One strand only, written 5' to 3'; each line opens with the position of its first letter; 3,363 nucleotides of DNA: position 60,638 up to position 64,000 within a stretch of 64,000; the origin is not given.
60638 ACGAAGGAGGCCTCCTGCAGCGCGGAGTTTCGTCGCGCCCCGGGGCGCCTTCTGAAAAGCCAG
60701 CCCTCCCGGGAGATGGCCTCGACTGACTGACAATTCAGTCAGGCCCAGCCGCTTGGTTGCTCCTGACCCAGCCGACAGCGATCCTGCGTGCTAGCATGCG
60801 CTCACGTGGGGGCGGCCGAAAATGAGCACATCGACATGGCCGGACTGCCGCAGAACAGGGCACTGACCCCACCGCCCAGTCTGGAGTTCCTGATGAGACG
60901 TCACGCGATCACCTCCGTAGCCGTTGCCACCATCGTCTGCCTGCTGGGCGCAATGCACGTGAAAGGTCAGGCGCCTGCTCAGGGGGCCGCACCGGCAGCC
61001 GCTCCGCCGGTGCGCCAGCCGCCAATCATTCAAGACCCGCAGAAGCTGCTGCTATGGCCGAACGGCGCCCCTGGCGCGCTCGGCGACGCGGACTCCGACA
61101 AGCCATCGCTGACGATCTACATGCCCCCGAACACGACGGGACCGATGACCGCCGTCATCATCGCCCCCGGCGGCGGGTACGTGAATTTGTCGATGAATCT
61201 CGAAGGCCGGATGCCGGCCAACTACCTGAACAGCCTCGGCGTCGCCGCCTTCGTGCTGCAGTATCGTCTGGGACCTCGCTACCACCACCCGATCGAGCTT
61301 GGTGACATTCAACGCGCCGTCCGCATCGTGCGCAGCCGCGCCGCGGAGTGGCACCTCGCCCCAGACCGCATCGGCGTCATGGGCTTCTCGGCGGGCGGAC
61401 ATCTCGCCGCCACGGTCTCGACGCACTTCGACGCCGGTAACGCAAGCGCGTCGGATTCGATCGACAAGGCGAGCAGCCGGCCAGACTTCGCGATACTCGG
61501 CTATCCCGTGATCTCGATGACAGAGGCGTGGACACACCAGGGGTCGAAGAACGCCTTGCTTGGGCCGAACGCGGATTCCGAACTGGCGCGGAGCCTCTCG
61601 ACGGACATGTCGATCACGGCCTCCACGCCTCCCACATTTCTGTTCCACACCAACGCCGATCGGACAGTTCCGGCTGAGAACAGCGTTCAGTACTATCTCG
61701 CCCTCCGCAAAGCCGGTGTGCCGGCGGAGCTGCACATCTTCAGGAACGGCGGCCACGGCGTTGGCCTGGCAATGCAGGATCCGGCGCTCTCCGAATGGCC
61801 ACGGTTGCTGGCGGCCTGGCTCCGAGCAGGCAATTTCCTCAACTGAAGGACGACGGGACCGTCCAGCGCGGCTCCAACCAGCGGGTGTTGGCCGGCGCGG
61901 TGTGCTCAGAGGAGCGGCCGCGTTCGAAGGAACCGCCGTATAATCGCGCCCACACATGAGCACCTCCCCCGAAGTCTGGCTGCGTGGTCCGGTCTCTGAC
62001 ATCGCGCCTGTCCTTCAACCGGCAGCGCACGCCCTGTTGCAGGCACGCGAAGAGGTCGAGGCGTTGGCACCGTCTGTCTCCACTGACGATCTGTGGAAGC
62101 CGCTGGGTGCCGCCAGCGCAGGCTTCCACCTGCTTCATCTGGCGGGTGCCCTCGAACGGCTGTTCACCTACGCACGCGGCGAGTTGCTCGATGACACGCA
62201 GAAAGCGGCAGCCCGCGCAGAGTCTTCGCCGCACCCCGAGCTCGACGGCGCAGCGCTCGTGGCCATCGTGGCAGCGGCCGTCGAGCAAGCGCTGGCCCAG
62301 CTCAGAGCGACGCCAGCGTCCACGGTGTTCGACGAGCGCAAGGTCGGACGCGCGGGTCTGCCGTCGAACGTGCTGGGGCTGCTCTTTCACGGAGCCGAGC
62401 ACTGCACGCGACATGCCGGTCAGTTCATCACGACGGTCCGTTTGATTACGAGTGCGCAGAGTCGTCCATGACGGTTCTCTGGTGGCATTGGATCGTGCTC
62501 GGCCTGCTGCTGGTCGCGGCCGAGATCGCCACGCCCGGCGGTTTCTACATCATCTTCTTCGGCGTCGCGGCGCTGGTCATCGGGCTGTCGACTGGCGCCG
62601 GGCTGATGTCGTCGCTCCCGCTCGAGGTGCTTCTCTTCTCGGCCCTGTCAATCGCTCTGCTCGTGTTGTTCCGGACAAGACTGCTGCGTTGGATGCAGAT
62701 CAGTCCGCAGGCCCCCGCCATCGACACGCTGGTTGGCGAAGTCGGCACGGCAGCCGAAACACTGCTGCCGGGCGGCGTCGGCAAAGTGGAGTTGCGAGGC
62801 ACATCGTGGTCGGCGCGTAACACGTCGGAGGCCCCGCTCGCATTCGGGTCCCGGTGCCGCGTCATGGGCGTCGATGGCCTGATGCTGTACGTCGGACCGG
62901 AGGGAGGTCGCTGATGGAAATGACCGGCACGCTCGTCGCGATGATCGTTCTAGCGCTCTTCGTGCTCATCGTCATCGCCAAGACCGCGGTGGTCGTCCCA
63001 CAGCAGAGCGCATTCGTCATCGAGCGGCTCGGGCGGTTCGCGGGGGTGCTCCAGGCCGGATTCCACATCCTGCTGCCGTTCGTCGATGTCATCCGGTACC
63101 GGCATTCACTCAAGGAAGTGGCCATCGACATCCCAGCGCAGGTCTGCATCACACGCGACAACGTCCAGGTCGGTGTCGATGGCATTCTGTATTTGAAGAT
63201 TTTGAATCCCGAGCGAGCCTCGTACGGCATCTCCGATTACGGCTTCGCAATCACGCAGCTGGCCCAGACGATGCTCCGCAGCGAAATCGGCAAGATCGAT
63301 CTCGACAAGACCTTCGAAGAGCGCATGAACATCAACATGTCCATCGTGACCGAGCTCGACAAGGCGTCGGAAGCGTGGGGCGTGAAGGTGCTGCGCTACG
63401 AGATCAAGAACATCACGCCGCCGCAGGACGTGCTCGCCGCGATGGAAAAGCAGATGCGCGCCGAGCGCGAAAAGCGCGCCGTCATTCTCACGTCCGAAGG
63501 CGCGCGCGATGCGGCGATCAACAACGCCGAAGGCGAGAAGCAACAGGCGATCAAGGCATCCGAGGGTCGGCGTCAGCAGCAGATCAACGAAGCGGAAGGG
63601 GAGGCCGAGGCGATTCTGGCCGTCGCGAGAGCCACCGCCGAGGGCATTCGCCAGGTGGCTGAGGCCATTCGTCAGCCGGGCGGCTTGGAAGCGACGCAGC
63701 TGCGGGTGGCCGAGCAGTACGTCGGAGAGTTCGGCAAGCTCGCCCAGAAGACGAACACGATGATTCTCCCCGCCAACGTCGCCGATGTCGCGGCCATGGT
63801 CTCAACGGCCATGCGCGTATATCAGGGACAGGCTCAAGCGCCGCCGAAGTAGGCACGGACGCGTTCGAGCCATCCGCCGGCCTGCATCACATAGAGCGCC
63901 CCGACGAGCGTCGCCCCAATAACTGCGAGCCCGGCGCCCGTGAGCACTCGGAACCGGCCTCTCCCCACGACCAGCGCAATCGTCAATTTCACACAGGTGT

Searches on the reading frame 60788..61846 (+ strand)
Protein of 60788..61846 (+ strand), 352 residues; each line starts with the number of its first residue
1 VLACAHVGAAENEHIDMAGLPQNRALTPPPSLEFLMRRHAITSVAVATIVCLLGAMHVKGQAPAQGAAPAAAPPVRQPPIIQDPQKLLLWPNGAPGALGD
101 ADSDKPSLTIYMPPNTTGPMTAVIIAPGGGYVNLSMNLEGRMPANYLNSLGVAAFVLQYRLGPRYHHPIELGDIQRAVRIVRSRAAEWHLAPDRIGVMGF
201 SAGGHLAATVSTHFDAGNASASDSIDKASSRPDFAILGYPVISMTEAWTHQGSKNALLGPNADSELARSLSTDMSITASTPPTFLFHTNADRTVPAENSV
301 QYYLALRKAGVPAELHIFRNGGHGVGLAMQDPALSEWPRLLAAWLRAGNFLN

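Call 9: search_protein_families(library=pfam, proteins=[window:60788-61846:+], max_evalue=0.01)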
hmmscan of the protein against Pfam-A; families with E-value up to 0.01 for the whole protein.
window:60788-61846:+ (352 aa): 6 families
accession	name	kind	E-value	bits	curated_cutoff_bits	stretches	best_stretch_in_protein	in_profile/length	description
PF20434.5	BD-FAE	-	3.9e-27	95.6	26.8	1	108-303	1-212/215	BD-FAE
PF07859.19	Abhydrolase_3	-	9e-20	71.8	25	1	128-325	6-208/210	alpha/beta hydrolase fold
PF00326.27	Peptidase_S9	-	8.5e-14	52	22.6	1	178-327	52-191/213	Prolyl oligopeptidase family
PF01738.24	DLH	-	2.6e-06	27.6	21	0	189-221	93-125/217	Dienelactone hydrolase family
PF12740.14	PETase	-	0.002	18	28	1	109-208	43-140/263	PET hydrolase-like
PF03959.19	FSH1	-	0.0073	16.4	21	0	195-309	103-189/211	Serine hydrolase (FSH1)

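Call 54: find_homologous_proteins(query=window:60887-61846:+, max_evalue=1e-40)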
Query window:60887-61846:+ (319 aa): 7998 proteins with E <= 1e-40 among 8000 candidates; the best 120 are listed.
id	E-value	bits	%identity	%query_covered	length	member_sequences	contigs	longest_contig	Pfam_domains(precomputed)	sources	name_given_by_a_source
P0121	5.4e-209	711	100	99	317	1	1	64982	PF00326.28,PF07859.20,PF01738.25,PF20434.6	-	-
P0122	4.8e-153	527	74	98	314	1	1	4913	PF00326.28,PF07859.20,PF01738.25,PF20434.6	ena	-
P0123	1.2e-150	519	74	96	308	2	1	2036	PF00326.28,PF07859.20,PF01738.25,PF20434.6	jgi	-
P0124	2.4e-146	505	77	85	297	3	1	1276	PF00326.28,PF07859.20,PF20434.6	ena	-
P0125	9.9e-146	503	76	89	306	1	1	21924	PF00326.28,PF07859.20,PF01738.25,PF20434.6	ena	-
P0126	7.6e-145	500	77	87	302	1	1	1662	PF00326.28,PF07859.20,PF20434.6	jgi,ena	-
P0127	1.7e-144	499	76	85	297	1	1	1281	PF00326.28,PF07859.20,PF20434.6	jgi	-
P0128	2.8e-144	499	77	87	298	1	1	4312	PF00326.28,PF07859.20,PF01738.25,PF20434.6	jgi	jgi:acetyl esterase/lipase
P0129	7.2e-144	497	71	96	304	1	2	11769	PF00326.28,PF07859.20,PF01738.25,PF20434.6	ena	-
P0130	7.8e-144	497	77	85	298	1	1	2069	PF00326.28,PF07859.20,PF01738.25,PF20434.6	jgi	jgi:acetyl esterase/lipase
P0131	8.5e-144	497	69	97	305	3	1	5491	PF00326.28,PF07859.20,PF20434.6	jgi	-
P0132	8.8e-144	497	77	88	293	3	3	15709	PF00326.28,PF07859.20,PF20434.6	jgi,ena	-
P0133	9.8e-144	497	76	85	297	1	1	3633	PF00326.28,PF07859.20,PF20434.6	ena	-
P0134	2.1e-143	496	69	97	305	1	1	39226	PF00326.28,PF07859.20,PF20434.6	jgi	jgi:acetyl esterase/lipase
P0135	2.4e-143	495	72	94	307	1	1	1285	PF00326.28,PF07859.20,PF01738.25,PF20434.6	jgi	jgi:acetyl esterase/lipase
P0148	4.9e-142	491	78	85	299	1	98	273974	PF00326.28,PF07859.20,PF20434.6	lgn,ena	-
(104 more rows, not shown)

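Call 55: find_encoding_contigs(protein=P0148, flank=6000, max_places=3)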
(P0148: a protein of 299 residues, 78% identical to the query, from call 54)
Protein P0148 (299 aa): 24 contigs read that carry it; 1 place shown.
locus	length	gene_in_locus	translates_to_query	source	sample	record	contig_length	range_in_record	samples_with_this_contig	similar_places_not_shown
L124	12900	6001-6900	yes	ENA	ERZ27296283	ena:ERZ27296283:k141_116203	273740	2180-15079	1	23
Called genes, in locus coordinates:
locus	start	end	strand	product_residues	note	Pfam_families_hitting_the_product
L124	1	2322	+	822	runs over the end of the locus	PF17389:Bac_rhamnosid6H, PF17390:Bac_rhamnosid_C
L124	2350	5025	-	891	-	PF12704:MacB_PCD, PF02687:FtsX, PF12704:MacB_PCD, PF02687:FtsX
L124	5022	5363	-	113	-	PF03551:PadR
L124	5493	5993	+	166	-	PF03928:HbpS-like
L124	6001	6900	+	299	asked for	PF20434:BD-FAE, PF07859:Abhydrolase_3, PF00326:Peptidase_S9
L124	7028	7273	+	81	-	PF04014:MazE_antitoxin (weak)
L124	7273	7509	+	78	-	PF01850:PIN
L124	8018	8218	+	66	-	-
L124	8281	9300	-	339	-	PF00480:ROK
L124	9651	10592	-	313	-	PF00027:cNMP_binding, PF06210:DUF1003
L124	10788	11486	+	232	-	PF07588:DUF1554 (faint)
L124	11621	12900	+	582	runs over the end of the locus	PF04389:Peptidase_M28, PF01546:Peptidase_M20 (faint)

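Call 56: find_encoding_contigs(protein=P0122, flank=6000, max_places=2)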
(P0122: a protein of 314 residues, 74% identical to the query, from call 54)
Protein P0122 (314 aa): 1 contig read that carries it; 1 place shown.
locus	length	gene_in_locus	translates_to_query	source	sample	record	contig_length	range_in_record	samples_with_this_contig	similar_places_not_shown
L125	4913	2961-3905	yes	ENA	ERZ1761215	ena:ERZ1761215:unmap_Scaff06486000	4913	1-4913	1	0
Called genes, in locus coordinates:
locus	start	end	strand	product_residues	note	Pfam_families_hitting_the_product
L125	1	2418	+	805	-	?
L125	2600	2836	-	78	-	PF09413:DUF2007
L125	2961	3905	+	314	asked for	PF20434:BD-FAE, PF07859:Abhydrolase_3, PF00326:Peptidase_S9, PF01738:DLH (faint)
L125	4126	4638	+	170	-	PF12867:DinB_2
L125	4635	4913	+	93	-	?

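Call 61: find_encoding_contigs(protein=P0125, flank=10000, max_places=2)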
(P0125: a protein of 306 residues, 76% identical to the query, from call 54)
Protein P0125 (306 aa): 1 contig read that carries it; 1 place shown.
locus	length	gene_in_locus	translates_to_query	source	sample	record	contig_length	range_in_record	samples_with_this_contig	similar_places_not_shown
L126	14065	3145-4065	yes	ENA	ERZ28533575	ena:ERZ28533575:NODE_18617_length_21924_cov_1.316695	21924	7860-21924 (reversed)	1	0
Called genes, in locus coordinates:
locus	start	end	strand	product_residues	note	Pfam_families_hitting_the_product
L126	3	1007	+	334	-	?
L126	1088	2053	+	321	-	PF01261:AP_endonuc_2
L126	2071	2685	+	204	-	-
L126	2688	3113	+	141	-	PF05014:Nuc_deoxyrib_tr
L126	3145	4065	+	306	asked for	PF20434:BD-FAE, PF07859:Abhydrolase_3, PF00326:Peptidase_S9, PF01738:DLH (faint)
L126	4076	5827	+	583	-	PF05960:DUF885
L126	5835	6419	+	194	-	PF06445:GyrI-like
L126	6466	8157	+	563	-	PF06057:VirJ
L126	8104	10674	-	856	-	PF03706:LPG_synthase_TM, PF09924:LPG_synthase_C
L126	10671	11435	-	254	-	PF05175:MTS (weak)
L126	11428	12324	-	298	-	PF00682:HMGL-like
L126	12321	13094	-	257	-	PF00378:ECH_1, PF16113:ECH_2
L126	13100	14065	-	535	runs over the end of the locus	PF01039:Carboxyl_trans, PF03255:ACCA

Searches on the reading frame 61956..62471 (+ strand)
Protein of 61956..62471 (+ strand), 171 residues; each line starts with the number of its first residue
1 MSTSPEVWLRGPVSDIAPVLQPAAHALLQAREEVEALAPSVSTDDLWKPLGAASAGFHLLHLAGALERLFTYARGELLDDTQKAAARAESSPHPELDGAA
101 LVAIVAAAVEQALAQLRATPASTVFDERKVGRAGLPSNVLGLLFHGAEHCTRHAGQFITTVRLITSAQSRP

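Call 39: find_encoding_contigs(protein=window:61956-62471:+, flank=10000, max_places=10)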
Protein window:61956-62471:+ (171 aa): no gene with exactly this product is on record in the collection.

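Call 94: search_protein_families(library=ncbifam, proteins=[window:61956-62471:+], max_evalue=0.001)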
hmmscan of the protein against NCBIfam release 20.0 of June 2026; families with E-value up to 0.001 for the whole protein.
window:61956-62471:+ (171 aa): 0 families

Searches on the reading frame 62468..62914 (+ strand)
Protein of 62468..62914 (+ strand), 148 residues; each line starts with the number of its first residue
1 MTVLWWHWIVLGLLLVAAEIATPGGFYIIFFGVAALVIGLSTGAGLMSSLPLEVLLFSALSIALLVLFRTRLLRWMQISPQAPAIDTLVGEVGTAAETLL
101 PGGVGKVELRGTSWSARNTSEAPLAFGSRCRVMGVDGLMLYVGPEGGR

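Call 88: search_protein_families(library=pfam, proteins=[window:62468-62914:+], max_evalue=0.001)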
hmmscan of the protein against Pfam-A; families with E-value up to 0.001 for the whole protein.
window:62468-62914:+ (148 aa): 1 family
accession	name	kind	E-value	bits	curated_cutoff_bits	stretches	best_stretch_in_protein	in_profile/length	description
PF01957.25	NfeD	-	3.3e-11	43.6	29.1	1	86-144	2-57/57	NfeD-like C-terminal, partner-binding domain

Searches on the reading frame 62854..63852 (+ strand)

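Call 88: search_protein_families(library=pfam, proteins=[window:62854-63852:+], max_evalue=0.001)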
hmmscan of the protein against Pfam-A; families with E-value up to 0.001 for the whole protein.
window:62854-63852:+ (332 aa): 2 families
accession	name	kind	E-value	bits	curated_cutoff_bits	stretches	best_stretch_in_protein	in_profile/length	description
PF01145.31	Band_7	-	1.6e-33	116.7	23.6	1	47-228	2-175/176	SPFH domain / Band 7 family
PF16200.10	Band_7_C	-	3e-26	91.7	29.1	1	266-325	1-60/63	C-terminal region of band_7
